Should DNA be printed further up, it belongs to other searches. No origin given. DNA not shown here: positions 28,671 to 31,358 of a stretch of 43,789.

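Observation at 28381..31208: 795-aa GT2-TPR-GT4 dual glycosyltransferase and a coupled unknown gene directly behind the capsid-gene attenuator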

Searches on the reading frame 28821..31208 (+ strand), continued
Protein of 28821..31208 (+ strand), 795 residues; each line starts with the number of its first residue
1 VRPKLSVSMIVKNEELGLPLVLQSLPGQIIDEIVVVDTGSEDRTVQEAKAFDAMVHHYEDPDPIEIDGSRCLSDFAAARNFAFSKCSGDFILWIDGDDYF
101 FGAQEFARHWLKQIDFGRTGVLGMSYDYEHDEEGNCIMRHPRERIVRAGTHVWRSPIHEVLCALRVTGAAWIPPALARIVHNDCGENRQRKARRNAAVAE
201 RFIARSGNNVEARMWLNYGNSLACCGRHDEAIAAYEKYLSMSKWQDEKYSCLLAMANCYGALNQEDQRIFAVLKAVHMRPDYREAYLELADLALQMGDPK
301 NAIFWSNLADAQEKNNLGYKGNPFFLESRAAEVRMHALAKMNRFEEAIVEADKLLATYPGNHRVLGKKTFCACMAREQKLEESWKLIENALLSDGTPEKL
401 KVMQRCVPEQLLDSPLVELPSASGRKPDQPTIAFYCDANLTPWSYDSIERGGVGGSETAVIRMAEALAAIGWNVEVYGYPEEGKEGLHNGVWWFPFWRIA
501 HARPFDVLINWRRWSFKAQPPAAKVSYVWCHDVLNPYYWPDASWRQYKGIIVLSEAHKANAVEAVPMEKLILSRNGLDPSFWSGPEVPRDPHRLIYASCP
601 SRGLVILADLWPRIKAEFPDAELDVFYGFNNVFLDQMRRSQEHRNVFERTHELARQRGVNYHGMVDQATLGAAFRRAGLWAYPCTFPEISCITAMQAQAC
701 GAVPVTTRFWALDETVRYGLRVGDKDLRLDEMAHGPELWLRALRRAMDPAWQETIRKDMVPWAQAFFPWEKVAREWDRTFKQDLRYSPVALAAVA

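Call 13: find_homologous_proteins(query=window:28821-31208:+)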
Query window:28821-31208:+ (795 aa): 1621 proteins with E <= 0.001 among 8000 candidates; the best 120 are listed.
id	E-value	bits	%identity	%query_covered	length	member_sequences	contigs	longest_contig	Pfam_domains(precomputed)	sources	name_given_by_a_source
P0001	0.0e+0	1874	100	99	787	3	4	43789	PF14559.13,PF10111.15,PF13432.13,PF13428.13,PF13181.13,PF00535.33,PF07719.24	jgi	jgi:tetratricopeptide (TPR) repeat protein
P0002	1.9e-249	848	48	98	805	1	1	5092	PF00515.35,PF13424.13,PF13432.13,PF13428.13,PF13439.13,PF13181.13,PF00535.33,PF07719.24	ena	-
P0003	1.8e-245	835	49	98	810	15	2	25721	PF14559.13,PF00515.35,PF13428.13,PF13181.13,PF00535.33,PF07719.24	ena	-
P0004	2.5e-236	805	47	99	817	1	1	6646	PF14559.13,PF00515.35,PF13424.13,PF13432.13,PF13428.13,PF13181.13,PF00535.33,PF07719.24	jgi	-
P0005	5.7e-220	751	47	99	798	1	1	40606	PF14559.13,PF00515.35,PF13432.13,PF13428.13,PF13439.13,PF13181.13,PF00535.33,PF07719.24,PF13174.13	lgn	-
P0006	1.6e-218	746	45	100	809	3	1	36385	PF14559.13,PF00515.35,PF12895.14,PF13424.13,PF13432.13,PF13428.13,PF13181.13,PF00535.33,PF07719.24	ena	-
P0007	1.9e-218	746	44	98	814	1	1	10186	PF00535.33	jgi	-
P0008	2.2e-217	742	47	91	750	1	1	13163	PF13428.13,PF07719.24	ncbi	-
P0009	5.3e-217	741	44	98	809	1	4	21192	PF00515.35,PF13432.13,PF13428.13,PF13439.13,PF00535.33,PF07719.24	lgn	-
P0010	9.0e-194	664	42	98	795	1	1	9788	PF00534.27,PF00515.35,PF13432.13,PF13428.13,PF00535.33,PF07719.24,PF13692.13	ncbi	-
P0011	5.0e-176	605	40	99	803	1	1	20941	PF00515.35,PF13424.13,PF13428.13,PF13181.13,PF00535.33,PF07719.24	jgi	jgi:glycosyltransferase involved in cell wall biosynthesis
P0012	2.4e-174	600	41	99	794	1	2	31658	PF00515.35,PF13432.13,PF13428.13,PF13181.13,PF00535.33,PF07719.24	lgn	-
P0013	1.8e-171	590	39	99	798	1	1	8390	PF13428.13,PF00535.33,PF13692.13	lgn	-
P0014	2.5e-164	567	38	99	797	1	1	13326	PF00515.35,PF13424.13,PF13432.13,PF13428.13,PF13181.13,PF00535.33,PF07719.24,PF13692.13,PF13174.13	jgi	jgi:glycosyltransferase involved in cell wall biosynthesis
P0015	1.1e-163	564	40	98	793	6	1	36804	PF13432.13,PF13428.13,PF13181.13,PF00535.33,PF07719.24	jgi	jgi:glycosyltransferase involved in cell wall biosynthesis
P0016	7.1e-105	370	32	98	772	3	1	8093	PF10111.15,PF00515.35,PF13424.13,PF13176.13,PF13428.13,PF00535.33,PF07719.24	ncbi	-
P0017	2.2e-99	352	32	98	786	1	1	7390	PF14559.13,PF10111.15,PF00534.27,PF13414.13,PF00515.35,PF13424.13,PF13428.13,PF13181.13,PF00535.33,PF07719.24,PF13692.13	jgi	jgi:glycosyltransferase involved in cell wall biosynthesis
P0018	7.5e-95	337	31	99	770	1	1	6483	PF00534.27,PF00515.35,PF13424.13,PF13428.13,PF00535.33,PF07719.24,PF13692.13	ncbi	-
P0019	3.8e-88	315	31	98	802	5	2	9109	PF00534.27,PF00515.35,PF13424.13,PF13428.13,PF00535.33,PF07719.24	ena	-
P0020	7.6e-88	314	31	98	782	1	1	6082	PF13431.13,PF13414.13,PF13176.13,PF13428.13,PF00535.33,PF13692.13,PF14559.13,PF00534.27,PF00515.35,PF13424.13,PF13432.13,PF13181.13,PF07719.24,PF13174.13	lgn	-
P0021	1.8e-87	312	31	98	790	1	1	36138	PF13431.13,PF10111.15,PF13414.13,PF13176.13,PF13428.13,PF13439.13,PF00535.33,PF14559.13,PF00534.27,PF00515.35,PF13424.13,PF13432.13,PF13181.13,PF07719.24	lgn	-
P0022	2.0e-86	309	34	46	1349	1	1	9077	PF10111.15,PF13641.13,PF00534.27,PF00535.33,PF07719.24,PF13692.13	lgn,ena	-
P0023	3.7e-85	305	30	97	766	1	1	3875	PF14559.13,PF10111.15,PF00515.35,PF13428.13,PF00535.33,PF07719.24,PF13692.13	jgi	-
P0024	2.9e-80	288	30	97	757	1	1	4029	PF10111.15,PF00515.35,PF00535.33,PF07719.24,PF13692.13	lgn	-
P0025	1.2e-78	283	29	90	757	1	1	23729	PF14559.13,PF12895.14,PF13432.13,PF13428.13,PF13439.13,PF00535.33,PF07719.24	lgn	-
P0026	1.5e-78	283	32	44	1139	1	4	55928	PF13847.13,PF13489.13,PF00534.27,PF13649.13,PF00515.35,PF13181.13,PF00535.33,PF08241.19,PF08242.19,PF13692.13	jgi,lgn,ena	jgi:2-polyprenyl-3-methyl-5-hydroxy-6-metoxy-1,4-benzoquinol methylase/glycosyltransferase involved 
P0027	1.7e-78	283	30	50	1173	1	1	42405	PF13847.13,PF13489.13,PF13649.13,PF00515.35,PF13428.13,PF00535.33,PF08241.19,PF08242.19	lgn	-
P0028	2.8e-77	279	30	98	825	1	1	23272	PF13439.13,PF00535.33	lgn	-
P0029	5.0e-77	278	35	45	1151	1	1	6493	PF13489.13,PF10111.15,PF13649.13,PF13439.13,PF00535.33,PF08241.19,PF08242.19,PF13692.13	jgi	jgi:glycosyltransferase involved in cell wall biosynthesis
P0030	1.7e-76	276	29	98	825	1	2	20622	PF13439.13,PF00535.33,PF13692.13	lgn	-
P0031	3.9e-75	272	34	45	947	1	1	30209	PF00534.27,PF13439.13,PF00535.33,PF13692.13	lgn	-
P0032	5.5e-75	271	29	91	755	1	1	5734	PF14559.13,PF13431.13,PF00515.35,PF12895.14,PF13176.13,PF13428.13,PF00535.33,PF13692.13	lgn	-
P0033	2.3e-74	269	31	45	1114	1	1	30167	PF13847.13,PF13489.13,PF13649.13,PF00535.33,PF08241.19,PF08242.19,PF13692.13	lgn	-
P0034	5.9e-74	268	31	46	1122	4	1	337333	PF13847.13,PF13489.13,PF13649.13,PF00515.35,PF00535.33,PF08241.19,PF08242.19,PF13692.13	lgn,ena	-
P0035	7.0e-74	267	30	91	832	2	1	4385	PF14559.13,PF00534.27,PF00515.35,PF12895.14,PF13424.13,PF13428.13,PF13181.13,PF00535.33,PF07719.24,PF13692.13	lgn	-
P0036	1.3e-73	266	31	45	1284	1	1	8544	PF10111.15,PF00534.27,PF00515.35,PF13428.13,PF13439.13,PF00535.33,PF07719.24,PF13692.13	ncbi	-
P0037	1.7e-73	266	29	99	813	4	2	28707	PF13439.13,PF00535.33,PF13692.13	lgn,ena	-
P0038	2.1e-73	266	28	45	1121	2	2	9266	PF13847.13,PF13489.13,PF00534.27,PF13649.13,PF00515.35,PF00535.33,PF08241.19,PF08242.19,PF13692.13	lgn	-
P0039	2.4e-73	266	27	86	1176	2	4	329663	PF14528.12,PF13439.13,PF00535.33,PF13403.12,PF14890.12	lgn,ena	-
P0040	4.0e-73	265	33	44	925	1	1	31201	PF13439.13,PF00535.33,PF13692.13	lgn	-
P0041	2.3e-72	262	26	98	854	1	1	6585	PF00534.27,PF13439.13,PF00535.33,PF13692.13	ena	-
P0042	5.4e-71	258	35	37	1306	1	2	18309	PF10111.15,PF13414.13,PF13176.13,PF13428.13,PF00535.33,PF08241.19,PF13692.13,PF13641.13,PF00534.27,PF00515.35,PF13424.13,PF21033.5,PF13432.13,PF13181.13,PF07719.24,PF13174.13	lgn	-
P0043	1.8e-70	256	30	45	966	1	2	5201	PF10111.15,PF13641.13,PF00534.27,PF00515.35,PF13432.13,PF13428.13,PF13439.13,PF00535.33,PF07719.24,PF13692.13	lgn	-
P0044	4.3e-70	255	26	86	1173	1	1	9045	PF14528.12,PF00535.33,PF13403.12,PF14890.12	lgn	-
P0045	1.3e-69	253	29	91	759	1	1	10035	PF10111.15,PF13432.13,PF00535.33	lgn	-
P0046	3.1e-69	252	34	45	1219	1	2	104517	PF13847.13,PF13489.13,PF13641.13,PF13649.13,PF13439.13,PF00535.33,PF08241.19,PF08242.19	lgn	-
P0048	1.8e-67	246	27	98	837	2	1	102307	PF13428.13,PF13439.13,PF00535.33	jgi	jgi:glycosyltransferase involved in cell wall biosynthesis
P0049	1.9e-67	246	28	90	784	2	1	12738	PF14559.13,PF10111.15,PF00534.27,PF00515.35,PF13424.13,PF13428.13,PF13439.13,PF00535.33,PF13692.13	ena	-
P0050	2.7e-66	242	27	98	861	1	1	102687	PF00534.27,PF13439.13,PF00535.33,PF07719.24,PF13692.13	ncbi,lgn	-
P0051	3.0e-66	242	31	46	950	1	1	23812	PF00534.27,PF13439.13,PF00535.33,PF13692.13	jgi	jgi:glycosyltransferase involved in cell wall biosynthesis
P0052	4.7e-66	241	31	45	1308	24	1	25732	PF13641.13,PF00534.27,PF13524.13,PF13439.13,PF00535.33,PF13692.13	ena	-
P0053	2.4e-65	239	29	49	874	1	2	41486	PF00534.27,PF13439.13,PF00535.33,PF13692.13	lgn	-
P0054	5.0e-65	238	36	43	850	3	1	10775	PF00534.27,PF13439.13,PF00535.33,PF13692.13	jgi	-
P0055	3.0e-64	236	33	44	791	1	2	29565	PF00534.27,PF13439.13,PF00535.33,PF13692.13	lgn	-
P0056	8.0e-64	234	27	98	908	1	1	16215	PF14559.13,PF00534.27,PF13439.13,PF00535.33,PF13692.13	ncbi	-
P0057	1.4e-63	233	27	73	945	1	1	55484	PF14559.13,PF00534.27,PF13439.13,PF00535.33,PF13692.13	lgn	-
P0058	2.8e-63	232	27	90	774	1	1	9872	PF10111.15,PF00534.27,PF13439.13,PF00535.33,PF13692.13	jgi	jgi:glycosyltransferase involved in cell wall biosynthesis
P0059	2.1e-62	229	28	90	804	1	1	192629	PF13414.13,PF00515.35,PF13424.13,PF13176.13,PF13428.13,PF13181.13,PF00535.33,PF07719.24,PF13374.13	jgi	jgi:glycosyltransferase involved in cell wall biosynthesis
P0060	3.1e-61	226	31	45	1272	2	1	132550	PF10111.15,PF13641.13,PF00534.27,PF13649.13,PF12895.14,PF13424.13,PF00535.33,PF08241.19,PF07719.24,PF13692.13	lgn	-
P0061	1.2e-60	224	29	90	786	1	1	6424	PF00534.27,PF13439.13,PF00535.33,PF07719.24,PF13692.13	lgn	-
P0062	6.7e-60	221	26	98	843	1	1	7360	PF00515.35,PF13428.13,PF13181.13,PF00535.33,PF07719.24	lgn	-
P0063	1.4e-59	220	28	97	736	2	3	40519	PF00534.27,PF00535.33,PF13692.13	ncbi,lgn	-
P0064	3.3e-59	219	32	44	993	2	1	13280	PF00534.27,PF13439.13,PF13181.13,PF00535.33,PF13692.13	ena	-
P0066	1.7e-58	216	28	53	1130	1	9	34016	PF13847.13,PF13489.13,PF10111.15,PF13649.13,PF13439.13,PF00535.33,PF08241.19,PF08242.19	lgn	-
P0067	4.4e-56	209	27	97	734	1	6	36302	PF00534.27,PF13428.13,PF00535.33,PF13692.13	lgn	-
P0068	9.9e-54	201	26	98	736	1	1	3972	PF14559.13,PF00534.27,PF00515.35,PF13432.13,PF13428.13,PF13439.13,PF13181.13,PF00535.33,PF07719.24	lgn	-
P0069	1.4e-53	200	27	97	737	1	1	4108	PF10111.15,PF00535.33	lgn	-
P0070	3.9e-53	199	26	90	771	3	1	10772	PF00534.27,PF13439.13,PF00535.33,PF13692.13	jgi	-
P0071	4.0e-52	195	26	91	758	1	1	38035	PF14559.13,PF00515.35,PF13424.13,PF13432.13,PF13428.13,PF13181.13,PF00535.33,PF07719.24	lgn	-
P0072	7.4e-52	195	26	90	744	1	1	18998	PF14559.13,PF00534.27,PF13432.13,PF13428.13,PF00535.33,PF07719.24,PF13692.13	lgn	-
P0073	1.3e-51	194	27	97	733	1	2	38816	PF00535.33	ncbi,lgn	-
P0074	2.2e-51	193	26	90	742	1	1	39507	PF10111.15,PF00535.33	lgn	-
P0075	5.0e-51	192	27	91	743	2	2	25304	PF00515.35,PF00535.33,PF07719.24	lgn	-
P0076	6.0e-50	188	31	36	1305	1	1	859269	PF10111.15,PF13428.13,PF00535.33,PF08241.19,PF13692.13,PF13641.13,PF00534.27,PF00515.35,PF13424.13,PF21033.5,PF13181.13,PF07719.24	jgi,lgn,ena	-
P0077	6.2e-50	188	27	98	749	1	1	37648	PF14559.13,PF13181.13,PF00535.33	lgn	-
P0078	1.2e-49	187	26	97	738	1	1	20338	PF00534.27,PF13432.13,PF13428.13,PF00535.33,PF07719.24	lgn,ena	-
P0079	5.1e-48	182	31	46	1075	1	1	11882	PF13489.13,PF13428.13,PF13439.13,PF00535.33,PF08241.19,PF13692.13,PF13847.13,PF14559.13,PF00534.27,PF00515.35,PF12895.14,PF13432.13,PF08242.19,PF07719.24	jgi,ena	-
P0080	1.3e-47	181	26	97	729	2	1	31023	PF14559.13,PF00535.33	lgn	-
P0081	5.6e-46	175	25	46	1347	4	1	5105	PF09976.16,PF13176.13,PF13428.13,PF00535.33,PF13692.13,PF14559.13,PF00534.27,PF00515.35,PF13424.13,PF28559.1,PF13432.13,PF13181.13,PF07719.24,PF13174.13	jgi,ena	jgi:GT2 family glycosyltransferase/tetratricopeptide (TPR) repeat protein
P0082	4.3e-43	166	24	90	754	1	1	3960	PF00535.33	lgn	-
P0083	1.6e-41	160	31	38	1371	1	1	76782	PF13414.13,PF16918.12,PF12569.15,PF00535.33,PF13374.13,PF07721.21,PF24575.2,PF00515.35,PF13424.13,PF14561.13,PF07719.24,PF13174.13,PF25063.1,PF13431.13,PF23914.2,PF10111.15,PF13176.13,PF13428.13,PF25064.2,PF14559.13,PF13371.13,PF17874.8,PF12895.14,PF21033.5,PF13432.13,PF13181.13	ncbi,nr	ncbi:MAG: glycosyltransferase [Candidatus Latescibacterota bacterium]|nr:glycosyltransferase [Candid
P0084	2.1e-41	160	31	45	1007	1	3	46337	PF07021.19,PF13847.13,PF13489.13,PF02353.27,PF00534.27,PF13649.13,PF09445.17,PF00535.33,PF08241.19,PF08242.19,PF13692.13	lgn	-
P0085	2.3e-41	160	31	45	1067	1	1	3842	PF13847.13,PF13489.13,PF13649.13,PF00535.33,PF08241.19,PF08242.19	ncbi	-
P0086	8.0e-41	158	30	38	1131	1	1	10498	PF13431.13,PF23914.2,PF10111.15,PF13414.13,PF13176.13,PF13428.13,PF00535.33,PF13374.13,PF14559.13,PF13641.13,PF13371.13,PF00515.35,PF12895.14,PF13424.13,PF21033.5,PF13432.13,PF13429.13,PF13181.13,PF12968.14,PF07719.24,PF13174.13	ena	-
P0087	1.8e-40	157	32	44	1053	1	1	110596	PF13489.13,PF13439.13,PF00535.33,PF08242.19,PF13692.13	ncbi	-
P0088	1.9e-40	157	29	42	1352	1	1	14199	PF13414.13,PF12569.15,PF00535.33,PF13374.13,PF07721.21,PF24575.2,PF25068.3,PF00515.35,PF13424.13,PF14561.13,PF07719.24,PF13174.13,PF20308.5,PF25063.1,PF13431.13,PF23914.2,PF10111.15,PF25058.2,PF13176.13,PF13428.13,PF25064.2,PF14559.13,PF13641.13,PF13371.13,PF17874.8,PF12895.14,PF21033.5,PF13432.13,P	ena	-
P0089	8.5e-40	155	28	35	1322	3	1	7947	PF13414.13,PF12569.15,PF00535.33,PF13374.13,PF24575.2,PF00515.35,PF13424.13,PF14561.13,PF07719.24,PF13174.13,PF20308.5,PF25063.1,PF13431.13,PF23914.2,PF10111.15,PF25058.2,PF13176.13,PF13428.13,PF25064.2,PF14559.13,PF13641.13,PF13371.13,PF17874.8,PF12895.14,PF21033.5,PF13432.13,PF13181.13,PF12968.14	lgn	-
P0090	3.6e-39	153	31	39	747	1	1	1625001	PF14559.13,PF10111.15,PF00515.35,PF12569.15,PF13432.13,PF13428.13,PF13181.13,PF00535.33,PF07719.24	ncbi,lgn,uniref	ncbi:glycosyltransferase [Paenibacillus sp. GCM10027627]|uniref:glycosyltransferase n=1 Tax=unclassi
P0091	7.4e-39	152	32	38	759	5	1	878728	PF10111.15,PF00515.35,PF13424.13,PF13432.13,PF13428.13,PF13181.13,PF00535.33,PF07719.24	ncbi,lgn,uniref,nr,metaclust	ncbi:glycosyltransferase [Paenibacillus assamensis]|uniref:glycosyltransferase n=1 Tax=Paenibacillus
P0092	2.2e-37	147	29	44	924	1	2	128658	PF13489.13,PF10111.15,PF00534.27,PF00535.33,PF13692.13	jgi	jgi:glycosyltransferase involved in cell wall biosynthesis/phospholipid N-methyltransferase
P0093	2.6e-37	146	26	73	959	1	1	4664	PF13431.13,PF23914.2,PF13414.13,PF13428.13,PF00535.33,PF13692.13,PF14559.13,PF00534.27,PF13371.13,PF00515.35,PF12895.14,PF13424.13,PF21033.5,PF13432.13,PF13181.13,PF07719.24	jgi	jgi:tetratricopeptide (TPR) repeat protein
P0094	1.8e-36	144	33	34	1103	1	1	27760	PF13431.13,PF23914.2,PF13176.13,PF09613.17,PF13428.13,PF00535.33,PF13692.13,PF13374.13,PF14559.13,PF00534.27,PF00515.35,PF12895.14,PF13424.13,PF13432.13,PF13181.13,PF07719.24,PF13174.13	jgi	jgi:tetratricopeptide (TPR) repeat protein/glycosyltransferase involved in cell wall biosynthesis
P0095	9.3e-36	141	26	90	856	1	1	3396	PF00534.27,PF00535.33,PF07719.24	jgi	jgi:glycosyltransferase involved in cell wall biosynthesis/tetratricopeptide (TPR) repeat protein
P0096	1.6e-35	140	29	38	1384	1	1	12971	PF13414.13,PF12569.15,PF00535.33,PF13374.13,PF07721.21,PF24575.2,PF25068.3,PF00515.35,PF13424.13,PF14561.13,PF07719.24,PF13174.13,PF20308.5,PF25063.1,PF13431.13,PF23914.2,PF10111.15,PF13176.13,PF13428.13,PF25064.2,PF14559.13,PF13641.13,PF13371.13,PF12895.14,PF21033.5,PF13432.13,PF13181.13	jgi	-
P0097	4.0e-35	139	41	12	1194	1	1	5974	PF10111.15,PF13641.13,PF12895.14,PF00535.33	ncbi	-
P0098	9.2e-35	138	30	38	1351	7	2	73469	PF13414.13,PF00535.33,PF13374.13,PF24575.2,PF00515.35,PF13424.13,PF14561.13,PF07719.24,PF13174.13,PF25063.1,PF13431.13,PF23914.2,PF10111.15,PF25058.2,PF13176.13,PF13428.13,PF25064.2,PF14559.13,PF13641.13,PF13371.13,PF17874.8,PF12895.14,PF21033.5,PF13432.13,PF13181.13,PF01239.29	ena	-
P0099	1.4e-34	137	32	36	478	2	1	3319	PF00534.27,PF13439.13,PF00535.33,PF13692.13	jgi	-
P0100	1.5e-34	137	30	30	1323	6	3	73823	PF14559.13,PF10111.15,PF00515.35,PF13424.13,PF13432.13,PF13181.13,PF00535.33,PF07719.24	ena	-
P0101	1.6e-34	137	31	44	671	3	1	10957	PF10111.15,PF13649.13,PF00515.35,PF13181.13,PF00535.33,PF08241.19,PF07719.24,PF13174.13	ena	-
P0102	3.3e-34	136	34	39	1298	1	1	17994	PF13489.13,PF13439.13,PF00535.33,PF08241.19,PF08242.19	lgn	-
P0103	6.1e-34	135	32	27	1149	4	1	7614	PF10111.15,PF13181.13,PF00535.33,PF07719.24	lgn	-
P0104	1.4e-33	134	49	13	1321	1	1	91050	PF13431.13,PF23914.2,PF10111.15,PF13414.13,PF13176.13,PF13428.13,PF00535.33,PF25064.2,PF13374.13,PF07721.21,PF14559.13,PF00515.35,PF12895.14,PF13424.13,PF21033.5,PF13432.13,PF13429.13,PF13181.13,PF14561.13,PF07719.24,PF13174.13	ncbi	ncbi:MAG: glycosyltransferase [Candidatus Latescibacterota bacterium]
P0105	4.1e-33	133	27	50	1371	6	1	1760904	PF13414.13,PF00535.33,PF24575.2,PF00515.35,PF13424.13,PF13429.13,PF14561.13,PF07719.24,PF13174.13,PF25063.1,PF13431.13,PF23914.2,PF10111.15,PF13176.13,PF13428.13,PF25064.2,PF14559.13,PF13641.13,PF13371.13,PF17874.8,PF12895.14,PF21033.5,PF13432.13,PF13181.13,PF12968.14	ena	-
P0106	4.5e-33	132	26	97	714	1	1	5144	PF13431.13,PF13428.13,PF13439.13,PF00535.33,PF13692.13,PF14559.13,PF00534.27,PF13371.13,PF00515.35,PF12895.14,PF13424.13,PF13181.13,PF07719.24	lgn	-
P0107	7.0e-33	132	28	29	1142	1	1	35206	PF13431.13,PF23914.2,PF10111.15,PF13414.13,PF09797.16,PF13428.13,PF00535.33,PF14559.13,PF13641.13,PF00515.35,PF12895.14,PF13424.13,PF21033.5,PF13432.13,PF13181.13,PF14561.13,PF07719.24,PF13174.13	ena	-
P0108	7.4e-33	132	43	12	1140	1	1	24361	PF25063.1,PF13431.13,PF23914.2,PF25062.2,PF10111.15,PF13414.13,PF25058.2,PF13428.13,PF00535.33,PF14559.13,PF24575.2,PF00515.35,PF13424.13,PF13432.13,PF13181.13,PF07719.24,PF13174.13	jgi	jgi:glycosyltransferase involved in cell wall biosynthesis/Flp pilus assembly protein TadD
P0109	2.5e-32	130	30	35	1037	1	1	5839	PF13431.13,PF23914.2,PF10111.15,PF13414.13,PF13176.13,PF13428.13,PF00535.33,PF13374.13,PF14559.13,PF13371.13,PF00515.35,PF12895.14,PF13424.13,PF21033.5,PF13432.13,PF13181.13,PF14561.13,PF07719.24,PF13174.13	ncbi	-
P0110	2.7e-32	130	32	39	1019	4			PF13431.13,PF10111.15,PF00515.35,PF13424.13,PF13432.13,PF13428.13,PF13181.13,PF00535.33,PF07719.24,PF13704.14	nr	nr:glycosyltransferase [Paenibacillus contaminans]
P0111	3.0e-32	130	31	38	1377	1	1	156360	PF03704.24,PF13414.13,PF00535.33,PF13374.13,PF00515.35,PF13424.13,PF14561.13,PF07719.24,PF13174.13,PF25063.1,PF13431.13,PF23914.2,PF10111.15,PF13176.13,PF13428.13,PF04733.21,PF25064.2,PF14559.13,PF13641.13,PF13371.13,PF17874.8,PF12895.14,PF21033.5,PF13432.13,PF13181.13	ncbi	-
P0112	3.9e-32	129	32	30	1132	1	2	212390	PF13431.13,PF23914.2,PF10111.15,PF13428.13,PF00535.33,PF14559.13,PF13641.13,PF13371.13,PF00515.35,PF12895.14,PF13424.13,PF13432.13,PF13181.13,PF12804.14,PF07719.24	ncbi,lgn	-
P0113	3.9e-32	129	32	36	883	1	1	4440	PF00534.27,PF13524.13,PF00535.33,PF13692.13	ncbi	-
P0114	9.3e-32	128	34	23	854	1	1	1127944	PF25063.1,PF13431.13,PF10111.15,PF13176.13,PF13428.13,PF00535.33,PF25064.2,PF14559.13,PF13641.13,PF13371.13,PF00515.35,PF12895.14,PF13424.13,PF13432.13,PF13181.13,PF12804.14,PF14561.13,PF07719.24,PF13174.13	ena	-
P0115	1.2e-31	128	33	27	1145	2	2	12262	PF14559.13,PF10111.15,PF13424.13,PF00535.33,PF07719.24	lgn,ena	-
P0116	1.3e-31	128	43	13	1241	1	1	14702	PF13431.13,PF10111.15,PF13414.13,PF13428.13,PF00535.33,PF07721.21,PF14559.13,PF13371.13,PF17874.8,PF00515.35,PF12895.14,PF13424.13,PF13432.13,PF13181.13,PF07719.24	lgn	-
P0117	1.4e-31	127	41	12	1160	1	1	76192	PF14559.13,PF10111.15,PF13414.13,PF13371.13,PF00515.35,PF13424.13,PF13428.13,PF13181.13,PF00535.33,PF12804.14,PF07719.24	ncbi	-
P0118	1.8e-31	127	29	38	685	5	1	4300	PF10111.15,PF13428.13,PF00535.33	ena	-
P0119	2.8e-31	126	35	29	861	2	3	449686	PF13431.13,PF10111.15,PF13428.13,PF00535.33,PF25064.2,PF14559.13,PF00515.35,PF12895.14,PF13424.13,PF13432.13,PF13181.13,PF07719.24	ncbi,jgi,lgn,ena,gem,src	-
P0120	5.2e-31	126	29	30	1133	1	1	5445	PF13431.13,PF23914.2,PF10111.15,PF00535.33,PF14559.13,PF13641.13,PF00515.35,PF12895.14,PF13424.13,PF13432.13,PF13181.13,PF12804.14,PF07719.24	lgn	-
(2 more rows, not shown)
